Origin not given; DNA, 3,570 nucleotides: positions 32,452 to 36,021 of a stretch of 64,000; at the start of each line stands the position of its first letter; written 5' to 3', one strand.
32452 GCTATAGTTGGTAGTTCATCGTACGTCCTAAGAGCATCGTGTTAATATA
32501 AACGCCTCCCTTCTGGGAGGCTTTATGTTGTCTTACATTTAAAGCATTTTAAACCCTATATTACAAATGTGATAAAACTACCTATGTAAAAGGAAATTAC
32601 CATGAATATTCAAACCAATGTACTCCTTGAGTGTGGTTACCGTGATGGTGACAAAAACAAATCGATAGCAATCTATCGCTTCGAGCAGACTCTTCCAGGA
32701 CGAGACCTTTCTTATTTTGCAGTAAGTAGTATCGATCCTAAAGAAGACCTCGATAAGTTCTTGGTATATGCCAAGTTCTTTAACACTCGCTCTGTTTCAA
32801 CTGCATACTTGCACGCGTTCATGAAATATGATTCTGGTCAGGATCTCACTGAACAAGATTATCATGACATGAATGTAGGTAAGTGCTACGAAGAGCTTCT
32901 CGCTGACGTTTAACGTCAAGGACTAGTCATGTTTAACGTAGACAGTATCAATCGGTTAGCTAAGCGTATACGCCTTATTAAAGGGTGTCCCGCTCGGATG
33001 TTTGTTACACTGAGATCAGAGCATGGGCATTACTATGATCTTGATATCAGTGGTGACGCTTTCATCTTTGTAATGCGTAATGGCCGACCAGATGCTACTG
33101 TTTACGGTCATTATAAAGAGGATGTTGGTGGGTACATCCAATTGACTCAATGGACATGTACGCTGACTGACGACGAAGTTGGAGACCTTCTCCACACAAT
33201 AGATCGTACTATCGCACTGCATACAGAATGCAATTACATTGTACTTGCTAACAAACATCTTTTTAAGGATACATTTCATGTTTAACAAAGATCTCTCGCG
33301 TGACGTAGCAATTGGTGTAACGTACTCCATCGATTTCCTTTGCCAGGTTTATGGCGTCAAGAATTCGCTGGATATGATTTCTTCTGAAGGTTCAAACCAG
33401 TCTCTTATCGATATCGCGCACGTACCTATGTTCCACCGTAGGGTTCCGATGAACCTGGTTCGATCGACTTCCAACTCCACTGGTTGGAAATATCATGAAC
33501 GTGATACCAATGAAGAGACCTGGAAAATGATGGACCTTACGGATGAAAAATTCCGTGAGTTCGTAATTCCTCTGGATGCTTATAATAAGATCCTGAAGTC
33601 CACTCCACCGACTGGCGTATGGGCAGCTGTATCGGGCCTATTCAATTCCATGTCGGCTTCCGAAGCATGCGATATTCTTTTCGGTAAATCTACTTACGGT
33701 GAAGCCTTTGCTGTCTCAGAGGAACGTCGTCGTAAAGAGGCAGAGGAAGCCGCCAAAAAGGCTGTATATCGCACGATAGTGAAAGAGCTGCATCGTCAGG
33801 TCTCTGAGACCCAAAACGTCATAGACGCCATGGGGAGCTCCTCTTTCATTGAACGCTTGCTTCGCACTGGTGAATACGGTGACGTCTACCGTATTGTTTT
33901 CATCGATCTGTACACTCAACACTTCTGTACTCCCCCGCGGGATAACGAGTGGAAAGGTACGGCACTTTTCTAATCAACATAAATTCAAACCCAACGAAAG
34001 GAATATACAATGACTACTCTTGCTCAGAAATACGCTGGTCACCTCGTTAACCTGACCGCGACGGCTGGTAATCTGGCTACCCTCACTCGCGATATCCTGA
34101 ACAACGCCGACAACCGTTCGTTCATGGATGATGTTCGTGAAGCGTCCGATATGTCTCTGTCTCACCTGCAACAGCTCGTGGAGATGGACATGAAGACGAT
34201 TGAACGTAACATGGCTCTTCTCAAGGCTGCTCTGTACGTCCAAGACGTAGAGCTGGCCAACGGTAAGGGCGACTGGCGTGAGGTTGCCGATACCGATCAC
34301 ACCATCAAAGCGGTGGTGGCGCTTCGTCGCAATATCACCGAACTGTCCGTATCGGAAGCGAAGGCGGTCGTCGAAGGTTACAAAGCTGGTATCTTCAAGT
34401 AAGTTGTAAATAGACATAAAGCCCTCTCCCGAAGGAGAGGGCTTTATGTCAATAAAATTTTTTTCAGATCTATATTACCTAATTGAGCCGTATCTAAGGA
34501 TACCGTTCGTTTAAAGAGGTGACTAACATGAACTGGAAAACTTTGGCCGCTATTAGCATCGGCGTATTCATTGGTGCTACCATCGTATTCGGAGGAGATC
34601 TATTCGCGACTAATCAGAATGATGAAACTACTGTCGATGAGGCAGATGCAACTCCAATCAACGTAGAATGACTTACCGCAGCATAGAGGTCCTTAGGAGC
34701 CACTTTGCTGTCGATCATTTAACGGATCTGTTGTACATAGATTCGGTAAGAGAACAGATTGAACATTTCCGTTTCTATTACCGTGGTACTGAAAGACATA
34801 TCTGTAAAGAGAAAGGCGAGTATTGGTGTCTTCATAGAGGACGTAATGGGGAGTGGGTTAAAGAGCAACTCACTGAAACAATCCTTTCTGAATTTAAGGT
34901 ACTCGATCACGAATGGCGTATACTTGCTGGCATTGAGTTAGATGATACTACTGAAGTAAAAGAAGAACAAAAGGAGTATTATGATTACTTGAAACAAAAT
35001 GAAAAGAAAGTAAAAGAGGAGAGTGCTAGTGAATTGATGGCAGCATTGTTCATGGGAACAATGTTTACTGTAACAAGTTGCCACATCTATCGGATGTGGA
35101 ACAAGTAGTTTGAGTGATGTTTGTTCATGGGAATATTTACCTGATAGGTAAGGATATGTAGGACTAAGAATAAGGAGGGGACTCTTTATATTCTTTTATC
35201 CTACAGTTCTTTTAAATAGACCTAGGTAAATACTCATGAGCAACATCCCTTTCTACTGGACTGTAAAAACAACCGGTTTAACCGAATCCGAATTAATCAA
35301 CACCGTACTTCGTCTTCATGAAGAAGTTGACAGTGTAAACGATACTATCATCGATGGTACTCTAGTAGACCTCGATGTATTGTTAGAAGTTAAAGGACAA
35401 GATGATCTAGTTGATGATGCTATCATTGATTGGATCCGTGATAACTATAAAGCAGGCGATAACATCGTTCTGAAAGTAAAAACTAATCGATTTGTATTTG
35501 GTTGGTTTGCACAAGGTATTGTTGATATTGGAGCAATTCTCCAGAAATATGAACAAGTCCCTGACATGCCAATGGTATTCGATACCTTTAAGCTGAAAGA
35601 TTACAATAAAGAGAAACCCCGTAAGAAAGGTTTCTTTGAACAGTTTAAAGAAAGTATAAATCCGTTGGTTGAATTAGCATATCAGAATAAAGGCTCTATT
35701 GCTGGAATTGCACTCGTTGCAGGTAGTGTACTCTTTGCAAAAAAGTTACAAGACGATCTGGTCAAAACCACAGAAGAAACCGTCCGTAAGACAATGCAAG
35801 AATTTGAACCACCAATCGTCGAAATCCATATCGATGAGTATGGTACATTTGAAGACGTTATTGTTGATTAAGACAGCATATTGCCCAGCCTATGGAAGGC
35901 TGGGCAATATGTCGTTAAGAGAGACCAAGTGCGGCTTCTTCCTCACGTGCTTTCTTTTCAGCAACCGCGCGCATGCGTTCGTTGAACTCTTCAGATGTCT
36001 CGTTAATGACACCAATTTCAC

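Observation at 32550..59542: Recurrent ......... motif immediately downstream of terminators: candidate early (virion-RNAP) promoter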

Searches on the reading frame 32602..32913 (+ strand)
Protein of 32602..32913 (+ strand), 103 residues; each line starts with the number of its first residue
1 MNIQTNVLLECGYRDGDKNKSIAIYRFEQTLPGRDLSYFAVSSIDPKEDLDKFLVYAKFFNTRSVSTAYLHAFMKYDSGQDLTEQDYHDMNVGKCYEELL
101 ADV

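Call 51: search_protein_families(library=phrogs, proteins=[window:32602-32913:+], max_evalue=0.001)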
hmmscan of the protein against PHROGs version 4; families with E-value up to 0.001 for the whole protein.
window:32602-32913:+ (103 aa): 1 family
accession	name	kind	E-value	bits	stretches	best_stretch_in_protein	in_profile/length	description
phrog_21910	-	unknown function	5.2e-09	37.4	1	55-100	62-106/111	-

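Call 52: search_protein_families(library=pfam, proteins=[window:32602-32913:+], max_evalue=0.01)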
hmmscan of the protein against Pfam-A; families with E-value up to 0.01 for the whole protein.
window:32602-32913:+ (103 aa): 0 families

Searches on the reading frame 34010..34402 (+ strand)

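Call 51: search_protein_families(library=phrogs, proteins=[window:34010-34402:+], max_evalue=0.001)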
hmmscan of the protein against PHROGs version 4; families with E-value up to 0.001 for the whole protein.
window:34010-34402:+ (130 aa): 1 family
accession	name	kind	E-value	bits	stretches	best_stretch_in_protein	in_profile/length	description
phrog_19033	-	unknown function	2.8e-36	125.5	1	3-130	3-130/130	-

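Call 52: search_protein_families(library=pfam, proteins=[window:34010-34402:+], max_evalue=0.01)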
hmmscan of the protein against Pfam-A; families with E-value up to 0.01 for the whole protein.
window:34010-34402:+ (130 aa): 1 family
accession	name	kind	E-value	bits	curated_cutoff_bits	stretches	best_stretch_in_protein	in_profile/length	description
PF00542.24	Ribosomal_L12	-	0.00054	20.7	25.9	0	102-125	15-38/67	Ribosomal protein L7/L12 C-terminal domain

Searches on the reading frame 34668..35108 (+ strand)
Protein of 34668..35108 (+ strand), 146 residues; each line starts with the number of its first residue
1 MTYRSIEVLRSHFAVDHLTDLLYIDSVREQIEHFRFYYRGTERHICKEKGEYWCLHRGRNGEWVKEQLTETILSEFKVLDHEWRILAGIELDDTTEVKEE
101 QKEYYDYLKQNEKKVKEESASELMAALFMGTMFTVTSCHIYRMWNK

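Call 51: search_protein_families(library=phrogs, proteins=[window:34668-35108:+], max_evalue=0.001)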
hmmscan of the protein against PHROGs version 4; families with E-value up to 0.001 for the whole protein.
window:34668-35108:+ (146 aa): 1 family
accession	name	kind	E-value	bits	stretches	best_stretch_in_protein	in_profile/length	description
phrog_32000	-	unknown function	6.2e-06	26.9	1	3-145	2-142/161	-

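Call 52: search_protein_families(library=pfam, proteins=[window:34668-35108:+], max_evalue=0.01)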
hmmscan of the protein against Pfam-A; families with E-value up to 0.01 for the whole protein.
window:34668-35108:+ (146 aa): 0 families

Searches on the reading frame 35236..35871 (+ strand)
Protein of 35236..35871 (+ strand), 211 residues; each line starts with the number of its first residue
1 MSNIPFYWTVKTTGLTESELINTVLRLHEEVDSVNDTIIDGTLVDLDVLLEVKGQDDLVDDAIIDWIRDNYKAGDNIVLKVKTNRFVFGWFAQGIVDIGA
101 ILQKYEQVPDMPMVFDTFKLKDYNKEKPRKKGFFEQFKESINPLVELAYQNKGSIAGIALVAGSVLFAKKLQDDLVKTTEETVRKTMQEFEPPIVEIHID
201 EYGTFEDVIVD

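Call 51: search_protein_families(library=phrogs, proteins=[window:35236-35871:+], max_evalue=0.001)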
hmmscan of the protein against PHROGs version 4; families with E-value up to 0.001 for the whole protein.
window:35236-35871:+ (211 aa): 1 family
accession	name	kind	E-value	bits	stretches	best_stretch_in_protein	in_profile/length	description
phrog_26781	-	unknown function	1.1e-10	42.9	1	28-127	28-121/218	-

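Call 52: search_protein_families(library=pfam, proteins=[window:35236-35871:+], max_evalue=0.01)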
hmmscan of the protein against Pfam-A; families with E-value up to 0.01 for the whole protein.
window:35236-35871:+ (211 aa): 0 families
